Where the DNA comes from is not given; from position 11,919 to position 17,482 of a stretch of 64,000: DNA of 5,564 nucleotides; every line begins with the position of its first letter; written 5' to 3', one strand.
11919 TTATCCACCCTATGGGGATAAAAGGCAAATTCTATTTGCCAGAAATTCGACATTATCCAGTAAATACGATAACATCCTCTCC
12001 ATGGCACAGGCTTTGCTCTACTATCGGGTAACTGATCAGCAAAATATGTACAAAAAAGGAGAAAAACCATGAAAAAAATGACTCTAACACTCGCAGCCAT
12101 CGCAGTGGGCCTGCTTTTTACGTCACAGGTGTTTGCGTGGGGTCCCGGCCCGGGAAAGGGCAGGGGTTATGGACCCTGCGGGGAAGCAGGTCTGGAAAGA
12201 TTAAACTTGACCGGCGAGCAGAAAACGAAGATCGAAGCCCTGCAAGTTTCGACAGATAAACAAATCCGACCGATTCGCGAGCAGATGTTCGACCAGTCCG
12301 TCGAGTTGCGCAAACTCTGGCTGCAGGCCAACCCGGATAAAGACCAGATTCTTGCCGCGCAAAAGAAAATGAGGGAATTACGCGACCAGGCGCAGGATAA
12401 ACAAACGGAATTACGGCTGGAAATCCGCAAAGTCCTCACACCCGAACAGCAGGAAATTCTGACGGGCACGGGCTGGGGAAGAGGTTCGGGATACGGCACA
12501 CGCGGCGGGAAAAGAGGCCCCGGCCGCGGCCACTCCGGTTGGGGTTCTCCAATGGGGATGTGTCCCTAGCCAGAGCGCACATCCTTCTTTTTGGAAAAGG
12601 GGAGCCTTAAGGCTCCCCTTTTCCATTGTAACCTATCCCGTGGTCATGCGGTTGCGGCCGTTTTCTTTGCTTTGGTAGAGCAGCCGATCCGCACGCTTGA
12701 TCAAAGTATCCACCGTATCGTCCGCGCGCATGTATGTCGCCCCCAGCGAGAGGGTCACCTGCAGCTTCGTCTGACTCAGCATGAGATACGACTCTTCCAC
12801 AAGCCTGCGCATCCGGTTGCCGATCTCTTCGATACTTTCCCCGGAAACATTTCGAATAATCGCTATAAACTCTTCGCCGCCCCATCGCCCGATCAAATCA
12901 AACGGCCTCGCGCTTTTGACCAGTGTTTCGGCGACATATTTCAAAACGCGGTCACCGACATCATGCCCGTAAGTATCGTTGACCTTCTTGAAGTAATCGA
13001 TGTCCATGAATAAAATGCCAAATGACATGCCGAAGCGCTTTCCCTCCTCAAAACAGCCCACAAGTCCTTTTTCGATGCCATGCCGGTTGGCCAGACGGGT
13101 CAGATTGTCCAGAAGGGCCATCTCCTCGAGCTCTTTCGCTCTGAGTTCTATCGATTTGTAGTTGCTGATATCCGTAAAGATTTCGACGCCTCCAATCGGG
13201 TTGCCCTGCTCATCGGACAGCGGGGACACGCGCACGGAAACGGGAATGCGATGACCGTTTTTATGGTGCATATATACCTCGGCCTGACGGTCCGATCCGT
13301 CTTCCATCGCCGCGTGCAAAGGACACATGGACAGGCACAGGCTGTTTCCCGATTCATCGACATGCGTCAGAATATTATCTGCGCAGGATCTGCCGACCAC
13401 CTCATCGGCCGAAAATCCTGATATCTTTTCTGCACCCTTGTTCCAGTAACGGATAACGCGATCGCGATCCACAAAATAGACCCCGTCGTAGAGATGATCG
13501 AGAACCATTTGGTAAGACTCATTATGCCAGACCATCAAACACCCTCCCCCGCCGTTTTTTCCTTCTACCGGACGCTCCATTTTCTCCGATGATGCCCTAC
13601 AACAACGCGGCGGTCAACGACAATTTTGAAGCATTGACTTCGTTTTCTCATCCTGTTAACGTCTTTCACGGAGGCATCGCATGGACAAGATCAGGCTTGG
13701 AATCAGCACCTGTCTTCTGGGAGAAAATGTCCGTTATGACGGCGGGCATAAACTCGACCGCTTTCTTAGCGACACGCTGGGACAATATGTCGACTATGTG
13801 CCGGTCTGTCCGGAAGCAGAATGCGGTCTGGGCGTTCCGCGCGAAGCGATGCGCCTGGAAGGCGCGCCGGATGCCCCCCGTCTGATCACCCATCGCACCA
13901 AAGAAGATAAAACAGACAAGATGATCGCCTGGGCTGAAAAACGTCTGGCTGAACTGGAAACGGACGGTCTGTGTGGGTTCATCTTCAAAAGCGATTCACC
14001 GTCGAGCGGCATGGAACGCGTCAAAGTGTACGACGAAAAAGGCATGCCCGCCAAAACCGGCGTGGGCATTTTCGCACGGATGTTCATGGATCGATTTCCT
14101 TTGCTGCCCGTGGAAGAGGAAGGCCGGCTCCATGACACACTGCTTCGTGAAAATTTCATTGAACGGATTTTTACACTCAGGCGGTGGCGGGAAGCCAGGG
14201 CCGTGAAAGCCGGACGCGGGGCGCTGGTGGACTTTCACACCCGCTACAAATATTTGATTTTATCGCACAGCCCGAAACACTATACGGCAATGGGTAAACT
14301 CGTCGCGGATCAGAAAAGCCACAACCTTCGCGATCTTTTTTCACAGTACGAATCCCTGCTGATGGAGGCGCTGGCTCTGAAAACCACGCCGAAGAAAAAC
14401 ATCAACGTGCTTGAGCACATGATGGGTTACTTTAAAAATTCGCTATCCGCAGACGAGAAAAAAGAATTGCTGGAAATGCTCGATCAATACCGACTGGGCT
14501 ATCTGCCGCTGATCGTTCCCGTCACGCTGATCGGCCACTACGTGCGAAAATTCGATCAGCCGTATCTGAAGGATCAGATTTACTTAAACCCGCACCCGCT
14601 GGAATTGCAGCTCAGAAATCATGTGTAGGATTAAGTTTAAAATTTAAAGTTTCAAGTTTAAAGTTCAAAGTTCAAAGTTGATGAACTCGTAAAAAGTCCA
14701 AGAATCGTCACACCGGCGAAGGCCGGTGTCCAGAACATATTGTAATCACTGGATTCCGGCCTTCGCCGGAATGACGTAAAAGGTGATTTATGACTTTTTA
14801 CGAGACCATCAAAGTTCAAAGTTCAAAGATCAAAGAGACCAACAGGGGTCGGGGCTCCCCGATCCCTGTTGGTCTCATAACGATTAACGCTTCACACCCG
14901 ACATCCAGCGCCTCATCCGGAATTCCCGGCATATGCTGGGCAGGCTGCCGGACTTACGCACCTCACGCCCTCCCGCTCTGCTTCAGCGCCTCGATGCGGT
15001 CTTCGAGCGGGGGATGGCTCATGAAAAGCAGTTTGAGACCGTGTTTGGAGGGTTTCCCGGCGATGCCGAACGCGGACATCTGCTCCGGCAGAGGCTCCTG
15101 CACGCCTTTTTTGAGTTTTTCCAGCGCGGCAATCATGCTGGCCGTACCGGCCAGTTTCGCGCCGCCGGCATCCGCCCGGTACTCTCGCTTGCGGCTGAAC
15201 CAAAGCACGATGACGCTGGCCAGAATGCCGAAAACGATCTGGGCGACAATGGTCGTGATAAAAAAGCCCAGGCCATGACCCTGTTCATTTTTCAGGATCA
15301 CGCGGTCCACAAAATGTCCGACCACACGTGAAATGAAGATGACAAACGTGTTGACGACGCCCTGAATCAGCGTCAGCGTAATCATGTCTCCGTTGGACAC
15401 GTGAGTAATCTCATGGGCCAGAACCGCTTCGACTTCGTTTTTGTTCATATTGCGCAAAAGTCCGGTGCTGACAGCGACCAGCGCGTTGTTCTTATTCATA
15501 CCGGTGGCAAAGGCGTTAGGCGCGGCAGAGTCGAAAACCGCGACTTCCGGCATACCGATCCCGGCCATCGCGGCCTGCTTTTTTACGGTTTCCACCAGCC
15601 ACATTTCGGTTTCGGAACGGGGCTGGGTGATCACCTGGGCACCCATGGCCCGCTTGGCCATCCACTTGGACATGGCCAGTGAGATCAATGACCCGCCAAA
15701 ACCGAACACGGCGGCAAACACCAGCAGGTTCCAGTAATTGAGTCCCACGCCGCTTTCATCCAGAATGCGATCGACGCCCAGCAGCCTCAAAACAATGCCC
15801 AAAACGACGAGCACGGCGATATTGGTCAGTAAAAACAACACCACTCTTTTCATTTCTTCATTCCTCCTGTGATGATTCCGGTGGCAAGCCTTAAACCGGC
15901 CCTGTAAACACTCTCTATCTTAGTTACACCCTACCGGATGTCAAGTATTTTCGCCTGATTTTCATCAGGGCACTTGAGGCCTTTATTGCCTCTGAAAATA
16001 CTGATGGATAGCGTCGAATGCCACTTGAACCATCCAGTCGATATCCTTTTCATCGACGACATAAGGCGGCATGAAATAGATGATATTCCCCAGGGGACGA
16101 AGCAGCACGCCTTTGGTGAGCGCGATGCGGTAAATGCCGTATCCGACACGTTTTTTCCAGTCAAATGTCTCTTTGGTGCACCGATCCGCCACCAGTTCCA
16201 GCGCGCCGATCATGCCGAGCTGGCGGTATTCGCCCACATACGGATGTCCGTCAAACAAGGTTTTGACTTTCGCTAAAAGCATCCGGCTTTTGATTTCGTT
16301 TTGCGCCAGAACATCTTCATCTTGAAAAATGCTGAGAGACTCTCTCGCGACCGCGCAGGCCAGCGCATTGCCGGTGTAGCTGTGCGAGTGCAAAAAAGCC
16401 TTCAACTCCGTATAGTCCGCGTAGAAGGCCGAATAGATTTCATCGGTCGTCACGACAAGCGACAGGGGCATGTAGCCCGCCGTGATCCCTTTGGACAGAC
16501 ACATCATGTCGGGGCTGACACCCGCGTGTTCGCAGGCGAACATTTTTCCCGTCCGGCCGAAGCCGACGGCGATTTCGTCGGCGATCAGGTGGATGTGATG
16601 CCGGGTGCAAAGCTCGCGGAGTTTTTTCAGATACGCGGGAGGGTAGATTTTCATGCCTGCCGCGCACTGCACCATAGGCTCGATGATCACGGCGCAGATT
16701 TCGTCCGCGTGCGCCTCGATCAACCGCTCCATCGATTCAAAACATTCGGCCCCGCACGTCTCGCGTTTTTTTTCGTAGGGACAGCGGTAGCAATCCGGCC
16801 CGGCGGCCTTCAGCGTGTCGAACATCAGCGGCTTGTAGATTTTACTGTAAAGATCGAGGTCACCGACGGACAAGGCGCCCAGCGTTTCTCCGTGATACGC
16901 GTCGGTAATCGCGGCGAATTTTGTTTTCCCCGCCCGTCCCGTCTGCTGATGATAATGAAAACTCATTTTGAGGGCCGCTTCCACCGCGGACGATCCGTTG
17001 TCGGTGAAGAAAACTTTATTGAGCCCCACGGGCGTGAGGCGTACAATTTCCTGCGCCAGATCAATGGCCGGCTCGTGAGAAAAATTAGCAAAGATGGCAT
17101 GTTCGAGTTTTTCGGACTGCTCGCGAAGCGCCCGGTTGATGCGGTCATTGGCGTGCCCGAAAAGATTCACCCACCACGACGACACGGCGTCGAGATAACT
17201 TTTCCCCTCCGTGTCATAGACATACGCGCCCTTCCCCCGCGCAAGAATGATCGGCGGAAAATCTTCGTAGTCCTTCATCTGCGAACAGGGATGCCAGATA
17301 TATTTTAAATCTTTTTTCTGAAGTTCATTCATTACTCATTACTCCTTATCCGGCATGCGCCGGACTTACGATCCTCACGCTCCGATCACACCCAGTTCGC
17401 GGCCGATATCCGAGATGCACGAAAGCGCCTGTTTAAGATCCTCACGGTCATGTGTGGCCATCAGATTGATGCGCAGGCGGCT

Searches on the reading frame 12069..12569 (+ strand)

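Call 39: search_protein_families(library=pfam, proteins=[window:12069-12569:+], max_evalue=0.000001)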
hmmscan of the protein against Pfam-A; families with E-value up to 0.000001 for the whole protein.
window:12069-12569:+ (166 aa): 2 families
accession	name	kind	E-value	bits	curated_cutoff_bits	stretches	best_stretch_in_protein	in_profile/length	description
PF13801.11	Metal_resist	-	2.9e-15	57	29.2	1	5-128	2-123/125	Heavy-metal resistance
PF07813.17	LTXXQ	-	3.4e-11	44.2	24.3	1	43-131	11-96/100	LTXXQ motif family protein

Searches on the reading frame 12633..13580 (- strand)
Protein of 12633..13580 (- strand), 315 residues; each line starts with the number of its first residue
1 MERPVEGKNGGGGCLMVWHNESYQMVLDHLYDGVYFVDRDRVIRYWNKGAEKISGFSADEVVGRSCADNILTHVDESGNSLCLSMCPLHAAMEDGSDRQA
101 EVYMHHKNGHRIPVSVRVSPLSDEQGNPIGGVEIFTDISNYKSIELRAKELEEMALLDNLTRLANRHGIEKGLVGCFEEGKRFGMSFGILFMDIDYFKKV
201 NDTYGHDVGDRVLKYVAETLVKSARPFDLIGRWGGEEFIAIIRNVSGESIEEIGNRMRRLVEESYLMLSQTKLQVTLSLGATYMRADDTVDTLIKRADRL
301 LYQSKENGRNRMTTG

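Call 39: search_protein_families(library=pfam, proteins=[window:12633-13580:-], max_evalue=0.000001)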
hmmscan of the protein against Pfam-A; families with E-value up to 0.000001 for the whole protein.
window:12633-13580:- (315 aa): 4 families
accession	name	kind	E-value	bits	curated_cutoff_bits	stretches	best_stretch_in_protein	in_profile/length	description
PF00990.26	GGDEF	-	5.7e-43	146.9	23.8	1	155-311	1-161/161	Diguanylate cyclase, GGDEF domain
PF08448.16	PAS_4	-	1.9e-17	63.9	23.1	1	27-140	1-107/110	PAS fold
PF13426.13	PAS_9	-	8e-17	61.8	27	1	32-139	2-102/103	PAS domain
PF00989.32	PAS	-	1e-11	45.2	22.6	1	23-137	3-112/113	PAS fold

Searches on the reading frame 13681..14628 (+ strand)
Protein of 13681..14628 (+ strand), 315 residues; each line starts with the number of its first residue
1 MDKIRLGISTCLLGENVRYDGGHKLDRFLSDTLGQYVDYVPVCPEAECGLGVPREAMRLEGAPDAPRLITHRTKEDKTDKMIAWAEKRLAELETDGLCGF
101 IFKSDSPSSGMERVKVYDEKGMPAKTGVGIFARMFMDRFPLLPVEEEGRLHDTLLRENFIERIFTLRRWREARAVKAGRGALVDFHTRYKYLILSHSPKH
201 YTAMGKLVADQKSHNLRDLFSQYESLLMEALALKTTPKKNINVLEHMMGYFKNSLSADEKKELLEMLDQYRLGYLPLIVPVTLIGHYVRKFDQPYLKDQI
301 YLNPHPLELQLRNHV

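Call 39: search_protein_families(library=pfam, proteins=[window:13681-14628:+], max_evalue=0.000001)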
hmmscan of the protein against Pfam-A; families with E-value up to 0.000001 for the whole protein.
window:13681-14628:+ (315 aa): 2 families
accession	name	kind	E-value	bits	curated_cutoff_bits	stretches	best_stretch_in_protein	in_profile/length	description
PF08349.16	DUF1722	-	5.7e-46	156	22.5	1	190-306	1-117/117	Protein of unknown function (DUF1722)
PF04463.17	2-thiour_desulf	-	1.8e-42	145.1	34.7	1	7-147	2-141/141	2-thiouracil desulfurase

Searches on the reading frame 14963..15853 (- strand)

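Call 39: search_protein_families(library=pfam, proteins=[window:14963-15853:-], max_evalue=0.000001)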
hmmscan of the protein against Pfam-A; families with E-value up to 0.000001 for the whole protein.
window:14963-15853:- (296 aa): 1 family
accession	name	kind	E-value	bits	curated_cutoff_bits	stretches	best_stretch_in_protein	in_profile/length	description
PF01435.24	Peptidase_M48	-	8.1e-39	133.8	20.3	1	82-292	3-184/186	Peptidase family M48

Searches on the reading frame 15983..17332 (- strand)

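Call 39: search_protein_families(library=pfam, proteins=[window:15983-17332:-], max_evalue=0.000001)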
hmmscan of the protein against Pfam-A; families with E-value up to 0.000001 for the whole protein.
window:15983-17332:- (449 aa): 1 family
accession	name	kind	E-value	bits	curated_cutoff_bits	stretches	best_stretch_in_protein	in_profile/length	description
PF00202.27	Aminotran_3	-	6.2e-106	354.9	30.5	1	26-437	9-398/403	Aminotransferase class-III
